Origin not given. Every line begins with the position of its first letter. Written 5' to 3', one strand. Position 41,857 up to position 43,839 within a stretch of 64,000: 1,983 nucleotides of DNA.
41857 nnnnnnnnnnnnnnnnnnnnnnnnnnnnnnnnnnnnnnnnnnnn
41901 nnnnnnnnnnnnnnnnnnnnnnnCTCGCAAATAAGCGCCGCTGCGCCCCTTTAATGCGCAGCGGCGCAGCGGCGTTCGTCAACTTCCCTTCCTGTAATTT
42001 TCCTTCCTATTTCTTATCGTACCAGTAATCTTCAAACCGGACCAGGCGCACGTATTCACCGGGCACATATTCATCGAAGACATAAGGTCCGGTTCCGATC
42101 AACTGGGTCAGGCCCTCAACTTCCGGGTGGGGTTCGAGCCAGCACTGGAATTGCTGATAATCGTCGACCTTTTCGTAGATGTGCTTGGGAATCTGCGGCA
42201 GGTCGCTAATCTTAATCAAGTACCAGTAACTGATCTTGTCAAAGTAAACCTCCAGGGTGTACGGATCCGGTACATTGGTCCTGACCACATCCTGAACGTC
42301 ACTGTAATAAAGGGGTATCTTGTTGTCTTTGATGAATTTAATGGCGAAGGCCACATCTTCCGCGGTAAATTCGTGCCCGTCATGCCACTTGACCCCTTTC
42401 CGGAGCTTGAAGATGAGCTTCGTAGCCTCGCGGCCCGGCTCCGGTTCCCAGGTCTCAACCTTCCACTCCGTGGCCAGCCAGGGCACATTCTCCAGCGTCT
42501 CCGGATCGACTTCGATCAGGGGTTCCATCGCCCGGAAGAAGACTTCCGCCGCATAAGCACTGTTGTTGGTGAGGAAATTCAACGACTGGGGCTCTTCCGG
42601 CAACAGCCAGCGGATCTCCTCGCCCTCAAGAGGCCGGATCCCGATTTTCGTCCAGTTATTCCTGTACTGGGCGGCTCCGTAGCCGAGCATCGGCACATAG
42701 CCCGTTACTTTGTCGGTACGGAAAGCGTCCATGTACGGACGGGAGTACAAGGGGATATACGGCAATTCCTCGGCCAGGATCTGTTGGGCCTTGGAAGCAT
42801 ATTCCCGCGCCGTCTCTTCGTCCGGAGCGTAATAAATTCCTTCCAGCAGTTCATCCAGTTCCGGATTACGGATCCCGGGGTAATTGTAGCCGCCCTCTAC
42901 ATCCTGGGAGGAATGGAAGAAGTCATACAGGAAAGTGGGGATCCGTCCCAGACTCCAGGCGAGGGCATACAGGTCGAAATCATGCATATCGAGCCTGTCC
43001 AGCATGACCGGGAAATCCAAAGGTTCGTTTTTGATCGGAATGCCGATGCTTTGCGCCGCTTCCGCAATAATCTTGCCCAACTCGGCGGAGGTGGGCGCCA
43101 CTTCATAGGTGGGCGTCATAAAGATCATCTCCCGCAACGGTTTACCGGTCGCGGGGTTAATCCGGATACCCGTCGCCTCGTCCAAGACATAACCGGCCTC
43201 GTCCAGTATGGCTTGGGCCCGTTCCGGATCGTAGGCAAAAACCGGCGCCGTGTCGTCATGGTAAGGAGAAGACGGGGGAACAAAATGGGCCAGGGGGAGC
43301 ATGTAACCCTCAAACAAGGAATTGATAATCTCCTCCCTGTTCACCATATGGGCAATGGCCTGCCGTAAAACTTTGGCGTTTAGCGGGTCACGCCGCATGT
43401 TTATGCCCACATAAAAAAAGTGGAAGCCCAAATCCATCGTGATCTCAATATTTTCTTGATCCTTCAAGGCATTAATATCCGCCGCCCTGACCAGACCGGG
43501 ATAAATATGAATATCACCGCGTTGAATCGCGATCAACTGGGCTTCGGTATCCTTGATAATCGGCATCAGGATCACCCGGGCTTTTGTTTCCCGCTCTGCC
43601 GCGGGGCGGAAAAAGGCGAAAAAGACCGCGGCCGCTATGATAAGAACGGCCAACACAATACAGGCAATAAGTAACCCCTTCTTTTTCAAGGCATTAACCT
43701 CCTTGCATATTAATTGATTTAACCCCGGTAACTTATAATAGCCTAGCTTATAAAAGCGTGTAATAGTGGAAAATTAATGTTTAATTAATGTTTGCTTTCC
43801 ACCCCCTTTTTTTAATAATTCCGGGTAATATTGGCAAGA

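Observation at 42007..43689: Circularly permuted family-5 ABC solute-binding protein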

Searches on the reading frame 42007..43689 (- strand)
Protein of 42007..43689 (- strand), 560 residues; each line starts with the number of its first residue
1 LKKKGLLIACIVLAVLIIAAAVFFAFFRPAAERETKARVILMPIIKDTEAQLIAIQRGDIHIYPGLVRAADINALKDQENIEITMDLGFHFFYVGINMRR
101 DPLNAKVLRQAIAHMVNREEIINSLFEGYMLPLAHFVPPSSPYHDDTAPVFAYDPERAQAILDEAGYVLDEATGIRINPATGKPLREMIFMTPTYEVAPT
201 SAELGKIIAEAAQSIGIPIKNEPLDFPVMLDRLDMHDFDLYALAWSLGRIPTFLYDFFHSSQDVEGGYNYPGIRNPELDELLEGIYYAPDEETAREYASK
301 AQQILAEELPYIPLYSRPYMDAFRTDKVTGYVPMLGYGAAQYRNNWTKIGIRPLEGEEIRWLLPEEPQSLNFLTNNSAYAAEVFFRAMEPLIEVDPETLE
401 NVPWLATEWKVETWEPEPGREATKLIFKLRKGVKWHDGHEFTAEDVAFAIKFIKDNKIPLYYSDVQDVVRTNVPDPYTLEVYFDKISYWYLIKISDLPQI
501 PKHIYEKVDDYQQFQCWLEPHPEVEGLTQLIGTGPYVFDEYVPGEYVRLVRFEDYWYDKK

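Call 3: search_protein_families(library=pfam, proteins=[window:42007-43689:-], max_evalue=1)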
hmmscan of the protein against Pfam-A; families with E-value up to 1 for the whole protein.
window:42007-43689:- (560 aa): 2 families
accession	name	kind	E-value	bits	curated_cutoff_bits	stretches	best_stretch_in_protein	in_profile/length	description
PF00496.27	SBP_bac_5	-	2e-70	238.2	32.4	2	39-262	150-365/368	Bacterial extracellular solute-binding proteins, family 5 Middle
PF05108.18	T7SS_ESX1_EccB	-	0.23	10.5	27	1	7-40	42-74/474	Type VII secretion system ESX-1, transport TM domain B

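Call 4: search_solved_structures(query=window:42010-43689:-, max_evalue=0.01, show_alignments=3)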
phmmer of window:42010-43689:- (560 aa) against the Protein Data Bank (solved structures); distinct sequences matched with E-value up to 0.01: 104 (the best 60 are shown).
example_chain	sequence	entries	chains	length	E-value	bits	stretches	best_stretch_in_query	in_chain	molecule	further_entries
1xoc_A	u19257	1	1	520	3.3e-34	121.6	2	42-316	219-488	Oligopeptide-binding protein appA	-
5isu_A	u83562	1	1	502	1.5e-23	86.5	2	427-557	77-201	Lmo0135 protein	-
4pft_A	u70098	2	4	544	3.7e-23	85.2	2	94-323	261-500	ABC transporter substrate-binding protein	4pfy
1vr5_A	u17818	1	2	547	6.2e-23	84.4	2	94-322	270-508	oligopeptide ABC transporter, periplasmic oligopeptide-binding protein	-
8efz_A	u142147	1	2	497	9.3e-23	83.8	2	42-311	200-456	Extracellular solute-binding protein family 5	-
8z1z_F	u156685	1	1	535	4.3e-22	81.6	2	40-332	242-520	Dipeptide-binding protein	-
5u4o_A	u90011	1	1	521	4.6e-22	81.5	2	39-322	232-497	ABC transporter substrate-binding protein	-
4qfk_H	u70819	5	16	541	6e-22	81.2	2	58-322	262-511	ABC transporter periplasmic peptide-binding protein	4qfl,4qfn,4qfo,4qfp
1dpp_A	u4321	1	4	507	6.1e-22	81.1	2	40-332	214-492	DIPEPTIDE BINDING PROTEIN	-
8z1y_F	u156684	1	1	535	6.9e-22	81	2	40-332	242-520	Dipeptide-binding protein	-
1dpe_A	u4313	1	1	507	2.3e-21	79.2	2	40-174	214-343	DIPEPTIDE-BINDING PROTEIN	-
4pfu_A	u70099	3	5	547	5.8e-21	77.9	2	94-316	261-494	ABC transporter substrate-binding protein | Mannoside ABC transport system, sugar-binding protein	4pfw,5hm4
2d5w_A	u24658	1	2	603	1.3e-20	76.7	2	102-334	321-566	peptide ABC transporter, peptide-binding protein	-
5ipw_A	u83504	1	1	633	3.5e-20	75.3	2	101-250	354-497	Oligopeptide ABC transporter, periplasmic oligopeptide-binding protein, putative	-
7z8e_A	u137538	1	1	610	5.6e-19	71.3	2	122-315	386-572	ABC transporter substrate-binding protein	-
8are_A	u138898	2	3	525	4.3e-18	68.4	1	36-346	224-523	Oligopeptide-binding protein OppA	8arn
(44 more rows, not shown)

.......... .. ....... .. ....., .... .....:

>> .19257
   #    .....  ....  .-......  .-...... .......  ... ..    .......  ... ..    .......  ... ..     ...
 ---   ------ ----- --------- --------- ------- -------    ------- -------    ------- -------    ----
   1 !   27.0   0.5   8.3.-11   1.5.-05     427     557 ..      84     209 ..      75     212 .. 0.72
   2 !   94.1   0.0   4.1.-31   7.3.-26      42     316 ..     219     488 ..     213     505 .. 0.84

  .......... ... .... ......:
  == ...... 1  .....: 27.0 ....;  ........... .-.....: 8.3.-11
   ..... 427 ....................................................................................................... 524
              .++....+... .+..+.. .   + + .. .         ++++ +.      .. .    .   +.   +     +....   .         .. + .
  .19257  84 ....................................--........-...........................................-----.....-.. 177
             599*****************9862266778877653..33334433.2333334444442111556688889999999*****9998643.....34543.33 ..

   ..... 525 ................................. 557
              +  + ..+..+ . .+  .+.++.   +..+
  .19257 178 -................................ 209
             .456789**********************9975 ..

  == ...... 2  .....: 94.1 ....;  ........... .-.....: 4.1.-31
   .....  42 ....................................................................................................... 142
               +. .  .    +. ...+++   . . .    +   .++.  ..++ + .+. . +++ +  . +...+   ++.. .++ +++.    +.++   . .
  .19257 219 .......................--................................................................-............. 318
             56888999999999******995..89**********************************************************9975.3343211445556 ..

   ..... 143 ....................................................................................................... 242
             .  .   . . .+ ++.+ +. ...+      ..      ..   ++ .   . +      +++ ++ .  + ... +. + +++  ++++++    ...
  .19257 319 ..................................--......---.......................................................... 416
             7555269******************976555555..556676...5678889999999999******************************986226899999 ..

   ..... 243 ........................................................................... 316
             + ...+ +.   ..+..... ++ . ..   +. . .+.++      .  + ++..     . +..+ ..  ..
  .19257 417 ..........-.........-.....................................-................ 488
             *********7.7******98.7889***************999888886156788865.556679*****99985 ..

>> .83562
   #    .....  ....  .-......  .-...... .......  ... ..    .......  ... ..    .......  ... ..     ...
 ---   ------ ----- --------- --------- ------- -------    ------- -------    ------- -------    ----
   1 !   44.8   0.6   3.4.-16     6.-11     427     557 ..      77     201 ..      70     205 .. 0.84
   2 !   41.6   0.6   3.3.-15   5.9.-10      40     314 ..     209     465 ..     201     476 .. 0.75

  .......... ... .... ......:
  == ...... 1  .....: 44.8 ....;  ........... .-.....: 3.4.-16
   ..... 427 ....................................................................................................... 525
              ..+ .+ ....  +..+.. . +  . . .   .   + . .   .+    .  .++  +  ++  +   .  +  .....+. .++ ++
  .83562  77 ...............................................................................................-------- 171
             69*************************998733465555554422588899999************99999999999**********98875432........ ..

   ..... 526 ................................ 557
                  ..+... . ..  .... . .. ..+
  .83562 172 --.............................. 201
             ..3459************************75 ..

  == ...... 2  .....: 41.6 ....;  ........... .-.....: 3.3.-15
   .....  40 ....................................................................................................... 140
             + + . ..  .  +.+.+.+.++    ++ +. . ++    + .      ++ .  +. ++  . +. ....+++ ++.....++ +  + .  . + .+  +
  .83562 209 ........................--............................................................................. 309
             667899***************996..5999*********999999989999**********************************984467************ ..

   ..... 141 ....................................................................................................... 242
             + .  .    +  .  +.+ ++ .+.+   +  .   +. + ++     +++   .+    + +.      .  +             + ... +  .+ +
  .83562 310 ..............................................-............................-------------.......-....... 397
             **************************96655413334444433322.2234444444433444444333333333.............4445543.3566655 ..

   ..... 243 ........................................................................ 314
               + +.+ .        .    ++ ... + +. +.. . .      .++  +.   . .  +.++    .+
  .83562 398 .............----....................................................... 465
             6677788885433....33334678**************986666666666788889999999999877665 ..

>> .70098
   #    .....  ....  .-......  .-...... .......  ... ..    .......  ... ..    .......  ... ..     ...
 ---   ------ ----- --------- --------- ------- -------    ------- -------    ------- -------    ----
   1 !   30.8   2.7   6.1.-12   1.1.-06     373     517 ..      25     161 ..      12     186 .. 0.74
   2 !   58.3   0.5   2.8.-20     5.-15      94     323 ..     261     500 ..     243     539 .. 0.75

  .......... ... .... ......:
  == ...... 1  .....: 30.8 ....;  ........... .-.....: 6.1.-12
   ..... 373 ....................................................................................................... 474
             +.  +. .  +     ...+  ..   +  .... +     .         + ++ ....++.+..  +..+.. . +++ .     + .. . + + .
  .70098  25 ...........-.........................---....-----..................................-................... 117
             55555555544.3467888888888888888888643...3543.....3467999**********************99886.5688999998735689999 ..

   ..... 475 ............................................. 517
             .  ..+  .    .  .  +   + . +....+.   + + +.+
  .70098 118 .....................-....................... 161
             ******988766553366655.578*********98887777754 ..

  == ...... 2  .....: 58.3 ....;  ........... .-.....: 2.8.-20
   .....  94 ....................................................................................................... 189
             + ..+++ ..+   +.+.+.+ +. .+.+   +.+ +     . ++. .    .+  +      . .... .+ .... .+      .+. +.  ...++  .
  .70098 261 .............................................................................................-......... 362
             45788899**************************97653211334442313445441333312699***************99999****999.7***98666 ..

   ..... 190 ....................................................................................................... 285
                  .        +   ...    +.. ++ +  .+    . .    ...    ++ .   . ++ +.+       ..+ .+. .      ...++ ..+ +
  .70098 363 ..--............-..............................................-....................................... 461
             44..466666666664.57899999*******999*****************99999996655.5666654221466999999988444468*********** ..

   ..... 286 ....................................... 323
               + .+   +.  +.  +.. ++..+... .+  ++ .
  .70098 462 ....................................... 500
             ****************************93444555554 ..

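Call 6: find_homologous_proteins(query=window:42010-43689:-, max_evalue=0.00001)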
Query window:42010-43689:- (560 aa): 238 proteins with E <= 0.00001 among 8000 candidates; the best 120 are listed.
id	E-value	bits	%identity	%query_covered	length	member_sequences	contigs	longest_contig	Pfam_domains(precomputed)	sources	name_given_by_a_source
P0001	0.0e+0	1293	100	100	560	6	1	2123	PF00496.28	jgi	-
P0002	0.0e+0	1141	86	100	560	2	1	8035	PF00496.28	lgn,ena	-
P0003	1.3e-218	745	61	92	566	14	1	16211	PF00496.28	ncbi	ncbi:MAG: ABC transporter substrate-binding protein [Bacillota bacterium]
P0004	2.1e-215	735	59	92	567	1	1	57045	PF00496.28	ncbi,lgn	-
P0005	2.1e-215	735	60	92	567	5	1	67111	PF00496.28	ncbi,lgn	ncbi:MAG: ABC transporter substrate-binding protein [Bacillota bacterium]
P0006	8.3e-214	730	57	99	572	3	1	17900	PF00496.28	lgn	-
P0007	1.8e-212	725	59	92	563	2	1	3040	PF00496.28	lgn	-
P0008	5.2e-212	724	55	100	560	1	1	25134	PF00496.28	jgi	-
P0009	4.3e-211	721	56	100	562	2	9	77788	PF00496.28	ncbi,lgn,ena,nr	ncbi:MAG TPA: ABC transporter substrate-binding protein [Bacillota bacterium]|nr:ABC transporter sub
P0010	5.4e-211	720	56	99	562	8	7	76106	PF00496.28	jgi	-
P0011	7.8e-211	720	57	98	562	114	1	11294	PF00496.28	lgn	-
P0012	2.6e-209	715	57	98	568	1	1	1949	PF00496.28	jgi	-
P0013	3.1e-209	714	57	98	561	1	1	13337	PF00496.28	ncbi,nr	ncbi:MAG TPA: hypothetical protein GX721_02770 [Firmicutes bacterium]|nr:hypothetical protein [Bacil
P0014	1.0e-208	713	58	93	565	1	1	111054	PF00496.28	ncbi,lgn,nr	ncbi:MAG: ABC transporter substrate-binding protein [Limnochordales bacterium]|nr:ABC transporter su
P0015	1.4e-208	712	57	98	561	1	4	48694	PF00496.28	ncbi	-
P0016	1.5e-208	712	57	98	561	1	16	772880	PF00496.28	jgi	jgi:peptide/nickel transport system substrate-binding protein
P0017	1.5e-208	712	57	98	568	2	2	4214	PF00496.28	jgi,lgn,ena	jgi:peptide/nickel transport system substrate-binding protein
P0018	2.4e-208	711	57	98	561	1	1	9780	PF00496.28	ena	-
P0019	3.8e-208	711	56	99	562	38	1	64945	PF00496.28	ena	-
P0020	1.4e-207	709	59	92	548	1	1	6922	PF00496.28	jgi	jgi:peptide/nickel transport system substrate-binding protein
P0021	3.1e-207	708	57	97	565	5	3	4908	PF00496.28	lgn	-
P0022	4.5e-207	707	55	98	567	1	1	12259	PF00496.28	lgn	-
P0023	2.7e-206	705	56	98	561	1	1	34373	PF00496.28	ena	-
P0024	4.8e-206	704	56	98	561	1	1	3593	PF00496.28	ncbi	-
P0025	1.3e-205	702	56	98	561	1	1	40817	PF00496.28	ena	-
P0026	1.4e-205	702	55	98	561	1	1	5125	PF00496.28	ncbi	-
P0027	4.2e-205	701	55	98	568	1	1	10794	PF00496.28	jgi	jgi:peptide/nickel transport system substrate-binding protein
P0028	6.0e-205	700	57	92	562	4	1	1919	PF00496.28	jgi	-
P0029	1.2e-204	699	55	98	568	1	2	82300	PF00496.28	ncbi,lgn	-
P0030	1.3e-204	699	55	98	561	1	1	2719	PF00496.28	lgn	-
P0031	7.3e-204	697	54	99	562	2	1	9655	PF00496.28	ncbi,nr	ncbi:MAG: ABC transporter substrate-binding protein [Firmicutes bacterium]|nr:ABC transporter substr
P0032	6.6e-197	674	54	97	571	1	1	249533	PF00496.28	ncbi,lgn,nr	ncbi:MAG: ABC transporter substrate-binding protein [Clostridia bacterium]|nr:ABC transporter substr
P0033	1.6e-196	672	54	96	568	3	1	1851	PF00496.28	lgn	-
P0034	1.2e-195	670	53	98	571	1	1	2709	PF00496.28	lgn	-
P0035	5.5e-189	648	52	99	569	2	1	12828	PF00496.28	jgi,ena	-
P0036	7.1e-187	641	52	92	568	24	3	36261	PF00496.28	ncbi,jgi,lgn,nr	ncbi:MAG: ABC transporter substrate-binding protein [Firmicutes bacterium]|jgi:peptide/nickel transp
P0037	7.4e-186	637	52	92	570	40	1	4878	PF00496.28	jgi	-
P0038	8.7e-186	637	52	99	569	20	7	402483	PF00496.28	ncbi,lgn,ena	ncbi:MAG: ABC transporter substrate-binding protein [Limnochordia bacterium]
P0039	4.1e-185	635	51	96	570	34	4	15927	PF00496.28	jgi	jgi:peptide/nickel transport system substrate-binding protein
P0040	7.0e-185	634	54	92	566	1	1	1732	PF00496.28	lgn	-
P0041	8.8e-185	634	52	98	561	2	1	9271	PF00496.28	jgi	jgi:peptide/nickel transport system substrate-binding protein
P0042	5.2e-184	631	51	99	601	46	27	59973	PF00496.28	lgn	-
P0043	5.9e-184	631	52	92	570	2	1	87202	PF00496.28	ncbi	-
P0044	8.7e-184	630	51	99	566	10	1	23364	PF00496.28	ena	-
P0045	3.3e-182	625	52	94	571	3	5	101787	PF00496.28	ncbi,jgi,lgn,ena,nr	ncbi:MAG: hypothetical protein GX322_03010 [Firmicutes bacterium]|nr:hypothetical protein [Bacillota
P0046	4.9e-182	625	50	99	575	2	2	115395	PF00496.28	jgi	jgi:peptide/nickel transport system substrate-binding protein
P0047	1.0e-181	624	50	96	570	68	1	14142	PF00496.28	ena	-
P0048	1.8e-181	623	50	99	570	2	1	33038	PF00496.28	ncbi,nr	ncbi:MAG: ABC transporter substrate-binding protein [Firmicutes bacterium]|nr:ABC transporter substr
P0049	2.4e-181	622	52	93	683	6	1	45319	PF00496.28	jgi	jgi:peptide/nickel transport system substrate-binding protein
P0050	6.4e-181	621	51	99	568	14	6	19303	PF00496.28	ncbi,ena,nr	ncbi:MAG: hypothetical protein GX977_12070 [Firmicutes bacterium]|nr:hypothetical protein [Bacillota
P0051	2.7e-179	616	52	95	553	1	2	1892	PF00496.28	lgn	-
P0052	3.4e-179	615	54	92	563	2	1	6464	PF00496.28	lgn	-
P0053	8.1e-179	614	49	99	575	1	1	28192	PF00496.28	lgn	-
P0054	1.2e-177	610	50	92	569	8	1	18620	PF00496.28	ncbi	-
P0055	5.9e-177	608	49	99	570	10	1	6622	PF00496.28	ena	-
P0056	6.6e-177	608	51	99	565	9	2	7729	PF00496.28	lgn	-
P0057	4.0e-176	605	51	99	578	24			PF00496.28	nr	nr:hypothetical protein [Bacillota bacterium]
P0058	4.5e-175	602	50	99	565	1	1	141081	PF00496.28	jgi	-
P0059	1.5e-174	600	50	99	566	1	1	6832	PF00496.28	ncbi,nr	ncbi:MAG: hypothetical protein DIU82_08480 [Bacillota bacterium]|nr:MAG: hypothetical protein DIU82_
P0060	2.9e-174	599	50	99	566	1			PF00496.28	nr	nr:hypothetical protein [Bacillota bacterium]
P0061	3.3e-174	599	52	92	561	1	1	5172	PF00496.28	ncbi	ncbi:MAG: ABC transporter substrate-binding protein, partial [Limnochordales bacterium]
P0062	5.9e-174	598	50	99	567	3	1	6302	PF00496.28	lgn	-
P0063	1.2e-173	597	50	99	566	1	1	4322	PF00496.28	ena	-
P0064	1.3e-173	597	50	99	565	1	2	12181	PF00496.28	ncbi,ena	ncbi:MAG TPA: ABC transporter substrate-binding protein [Limnochordales bacterium]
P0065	1.3e-173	597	50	99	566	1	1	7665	PF00496.28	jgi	-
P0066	7.2e-173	594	49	99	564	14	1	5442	PF00496.28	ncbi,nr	ncbi:MAG TPA: hypothetical protein GX522_05870 [Firmicutes bacterium]|nr:hypothetical protein [Bacil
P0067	5.5e-171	588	52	92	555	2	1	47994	PF00496.28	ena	-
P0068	6.9e-171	588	49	99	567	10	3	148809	PF00496.28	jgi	-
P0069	2.5e-170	586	50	93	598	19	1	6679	PF00496.28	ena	-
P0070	2.3e-169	583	49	99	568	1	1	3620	PF00496.28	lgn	-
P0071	2.2e-168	580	49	99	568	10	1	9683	PF00496.28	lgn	-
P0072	2.2e-167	576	49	98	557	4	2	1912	PF00496.28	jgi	-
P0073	7.0e-167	575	49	99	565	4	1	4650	PF00496.28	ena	-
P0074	8.5e-167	574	51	92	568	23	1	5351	PF00496.28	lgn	-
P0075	1.1e-166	574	56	76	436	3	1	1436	PF00496.28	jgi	jgi:peptide/nickel transport system substrate-binding protein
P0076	1.1e-166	574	51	92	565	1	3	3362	PF00496.28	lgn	-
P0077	2.8e-166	573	51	92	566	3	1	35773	PF00496.28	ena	-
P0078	3.8e-166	572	50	92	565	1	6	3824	PF00496.28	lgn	-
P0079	4.9e-166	572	49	99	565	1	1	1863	PF00496.28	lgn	-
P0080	5.6e-166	572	51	92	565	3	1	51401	PF00496.28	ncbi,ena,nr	ncbi:MAG TPA: ABC transporter substrate-binding protein [Sphingobacteriaceae bacterium]|nr:ABC trans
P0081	1.5e-165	570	50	92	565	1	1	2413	PF00496.28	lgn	-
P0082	1.9e-165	570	47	99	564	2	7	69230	PF00496.28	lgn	-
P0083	3.2e-165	569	49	99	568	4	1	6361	PF00496.28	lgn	-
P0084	1.1e-160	554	50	92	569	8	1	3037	PF00496.28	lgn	-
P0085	1.8e-159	550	46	99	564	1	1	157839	PF00496.28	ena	-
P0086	2.2e-157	543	46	99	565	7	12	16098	PF00496.28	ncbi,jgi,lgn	-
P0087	1.4e-153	531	45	99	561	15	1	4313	PF00496.28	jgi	jgi:peptide/nickel transport system substrate-binding protein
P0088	3.8e-152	526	61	70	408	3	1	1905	PF00496.28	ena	-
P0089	4.7e-151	522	45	99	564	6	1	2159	PF00496.28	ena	-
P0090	4.6e-148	512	41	98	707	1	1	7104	PF00496.28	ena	-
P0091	6.7e-147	509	45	99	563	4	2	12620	PF00496.28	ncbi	-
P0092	4.7e-143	496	43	99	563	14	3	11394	PF00496.28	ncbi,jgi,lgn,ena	jgi:peptide/nickel transport system substrate-binding protein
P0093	8.1e-142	492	53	71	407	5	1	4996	PF00496.28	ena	-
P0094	6.8e-139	482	42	99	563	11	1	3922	PF00496.28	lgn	-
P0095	8.0e-136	472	56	67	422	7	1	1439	PF00496.28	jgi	jgi:peptide/nickel transport system substrate-binding protein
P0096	8.7e-136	472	42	99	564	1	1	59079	PF00496.28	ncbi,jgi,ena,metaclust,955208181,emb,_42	metaclust:\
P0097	2.5e-135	470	44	92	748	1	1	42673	PF00496.28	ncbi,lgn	ncbi:MAG: ABC transporter substrate-binding protein [Candidatus Geothermarchaeales archaeon]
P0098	1.2e-129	452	56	63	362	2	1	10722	PF00496.28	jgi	-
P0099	3.6e-125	437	50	74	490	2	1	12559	PF00496.28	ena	-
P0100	1.3e-115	405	44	82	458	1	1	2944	PF00496.28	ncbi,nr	ncbi:MAG: ABC transporter substrate-binding protein, partial [Firmicutes bacterium]|nr:ABC transport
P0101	4.6e-113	397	51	68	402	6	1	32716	PF00496.28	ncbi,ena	-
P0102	4.9e-112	394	36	97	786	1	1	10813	PF00496.28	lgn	-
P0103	1.8e-96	342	46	62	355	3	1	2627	PF00496.28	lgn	-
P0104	2.6e-66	243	34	87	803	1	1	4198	PF00496.28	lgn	-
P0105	1.6e-63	233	33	88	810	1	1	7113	PF00496.28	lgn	-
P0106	2.9e-62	229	32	93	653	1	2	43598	PF00496.28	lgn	-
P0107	1.0e-52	198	32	56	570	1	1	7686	PF00496.28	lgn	-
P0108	1.2e-52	197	28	56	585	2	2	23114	PF00496.28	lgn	-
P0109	1.3e-51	194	29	56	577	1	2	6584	PF00496.28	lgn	-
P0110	2.1e-50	190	29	55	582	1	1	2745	PF00496.28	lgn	-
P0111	6.6e-42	162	29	93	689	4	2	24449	PF00496.28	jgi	jgi:ABC-type transport system substrate-binding protein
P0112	1.4e-41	161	29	52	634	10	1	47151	PF00496.28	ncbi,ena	-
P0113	3.7e-39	153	30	85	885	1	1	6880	PF00496.28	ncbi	ncbi:MAG: ABC transporter substrate-binding protein [Thermoproteota archaeon]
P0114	6.8e-39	152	28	45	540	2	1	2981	PF00496.28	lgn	-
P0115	2.5e-37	147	32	41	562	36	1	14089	PF00496.28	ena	-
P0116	2.7e-37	147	27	53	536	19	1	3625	PF00496.28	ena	-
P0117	9.5e-36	142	31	41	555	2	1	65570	PF00496.28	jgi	-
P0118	1.2e-35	141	27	45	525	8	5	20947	PF00496.28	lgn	-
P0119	1.6e-35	141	26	50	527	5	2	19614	PF00496.28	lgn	-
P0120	2.4e-35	140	26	48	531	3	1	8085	PF00496.28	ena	-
